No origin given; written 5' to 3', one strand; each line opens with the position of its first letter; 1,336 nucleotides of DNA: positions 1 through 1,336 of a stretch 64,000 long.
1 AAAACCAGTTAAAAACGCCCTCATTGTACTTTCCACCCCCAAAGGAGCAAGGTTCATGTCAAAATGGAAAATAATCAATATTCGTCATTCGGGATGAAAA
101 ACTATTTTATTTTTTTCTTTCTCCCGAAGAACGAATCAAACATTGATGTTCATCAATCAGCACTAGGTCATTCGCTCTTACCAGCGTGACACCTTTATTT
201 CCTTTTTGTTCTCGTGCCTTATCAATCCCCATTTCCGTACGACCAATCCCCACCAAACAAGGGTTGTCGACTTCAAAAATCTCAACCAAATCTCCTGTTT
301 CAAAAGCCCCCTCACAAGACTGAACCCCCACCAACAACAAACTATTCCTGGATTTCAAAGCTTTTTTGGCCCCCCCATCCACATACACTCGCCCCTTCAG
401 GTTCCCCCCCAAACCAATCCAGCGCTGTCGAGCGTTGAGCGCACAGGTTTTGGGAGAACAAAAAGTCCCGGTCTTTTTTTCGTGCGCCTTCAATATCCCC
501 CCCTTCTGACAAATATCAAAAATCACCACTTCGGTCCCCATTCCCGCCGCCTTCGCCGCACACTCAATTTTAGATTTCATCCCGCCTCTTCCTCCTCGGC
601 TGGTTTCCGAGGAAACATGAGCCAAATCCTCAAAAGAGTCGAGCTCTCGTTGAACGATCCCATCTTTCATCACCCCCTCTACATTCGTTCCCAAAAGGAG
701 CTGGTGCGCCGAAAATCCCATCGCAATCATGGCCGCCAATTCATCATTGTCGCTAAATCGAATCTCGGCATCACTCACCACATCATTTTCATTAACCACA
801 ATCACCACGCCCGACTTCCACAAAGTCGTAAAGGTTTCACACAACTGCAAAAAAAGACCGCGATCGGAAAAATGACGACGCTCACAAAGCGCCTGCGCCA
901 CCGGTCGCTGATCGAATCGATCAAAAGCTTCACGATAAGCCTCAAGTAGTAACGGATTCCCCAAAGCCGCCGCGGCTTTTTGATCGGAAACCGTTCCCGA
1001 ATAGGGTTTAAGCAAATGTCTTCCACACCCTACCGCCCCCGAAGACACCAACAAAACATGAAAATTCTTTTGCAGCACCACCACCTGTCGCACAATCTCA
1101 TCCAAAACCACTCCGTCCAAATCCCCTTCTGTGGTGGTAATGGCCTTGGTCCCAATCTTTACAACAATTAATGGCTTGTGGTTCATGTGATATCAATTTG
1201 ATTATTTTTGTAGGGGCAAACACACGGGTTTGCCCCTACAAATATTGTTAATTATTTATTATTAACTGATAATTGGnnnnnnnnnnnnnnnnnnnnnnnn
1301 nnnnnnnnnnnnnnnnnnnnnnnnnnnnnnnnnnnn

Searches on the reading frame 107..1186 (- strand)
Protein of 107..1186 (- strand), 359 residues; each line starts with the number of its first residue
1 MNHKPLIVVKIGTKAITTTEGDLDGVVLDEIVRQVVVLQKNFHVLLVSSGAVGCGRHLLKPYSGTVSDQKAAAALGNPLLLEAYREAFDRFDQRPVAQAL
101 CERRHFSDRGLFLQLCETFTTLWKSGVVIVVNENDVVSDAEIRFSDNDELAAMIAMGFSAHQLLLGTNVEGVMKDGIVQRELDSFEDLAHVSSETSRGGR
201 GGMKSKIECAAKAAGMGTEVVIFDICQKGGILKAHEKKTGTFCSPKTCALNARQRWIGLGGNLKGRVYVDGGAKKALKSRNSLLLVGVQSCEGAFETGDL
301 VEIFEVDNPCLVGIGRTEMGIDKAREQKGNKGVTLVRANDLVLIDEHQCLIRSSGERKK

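Call 23: find_encoding_contigs(protein=window:107-1186:-, flank=10000, max_places=4)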
Protein window:107-1186:- (359 aa): 3 contigs read that carry it; 3 places shown.
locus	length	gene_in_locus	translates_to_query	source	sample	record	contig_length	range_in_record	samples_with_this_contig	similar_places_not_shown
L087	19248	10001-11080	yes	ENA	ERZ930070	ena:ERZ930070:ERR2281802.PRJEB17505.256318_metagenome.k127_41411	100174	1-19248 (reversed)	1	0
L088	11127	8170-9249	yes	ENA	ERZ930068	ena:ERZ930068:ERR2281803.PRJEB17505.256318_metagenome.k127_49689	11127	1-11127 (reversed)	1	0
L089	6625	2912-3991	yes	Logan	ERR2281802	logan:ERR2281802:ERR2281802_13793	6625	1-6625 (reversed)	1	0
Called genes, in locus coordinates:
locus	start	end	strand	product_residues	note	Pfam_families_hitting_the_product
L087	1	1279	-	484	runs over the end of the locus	PF00395:SLH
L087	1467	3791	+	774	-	-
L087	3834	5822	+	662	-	-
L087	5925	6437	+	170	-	PF14520:HHH_5, PF07499:RuvA_C (weak)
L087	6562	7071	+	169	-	-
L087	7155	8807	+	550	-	-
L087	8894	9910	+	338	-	PF02388:FemAB, PF13480:Acetyltransf_6, PF02388:FemAB (weak)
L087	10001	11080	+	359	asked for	PF00696:AA_kinase, PF01472:PUA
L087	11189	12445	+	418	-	PF00171:Aldedh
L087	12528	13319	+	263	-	PF03807:F420_oxidored (weak), PF14748:P5CR_dimer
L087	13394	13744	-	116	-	-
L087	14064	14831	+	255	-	-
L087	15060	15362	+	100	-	-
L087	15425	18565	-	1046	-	PF00873:ACR_tran, PF02355:SecD_SecF_C (weak)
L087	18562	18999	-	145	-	PF00892:EamA, PF03151:TPT (weak)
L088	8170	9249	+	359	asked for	PF00696:AA_kinase, PF01472:PUA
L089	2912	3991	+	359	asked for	PF00696:AA_kinase, PF01472:PUA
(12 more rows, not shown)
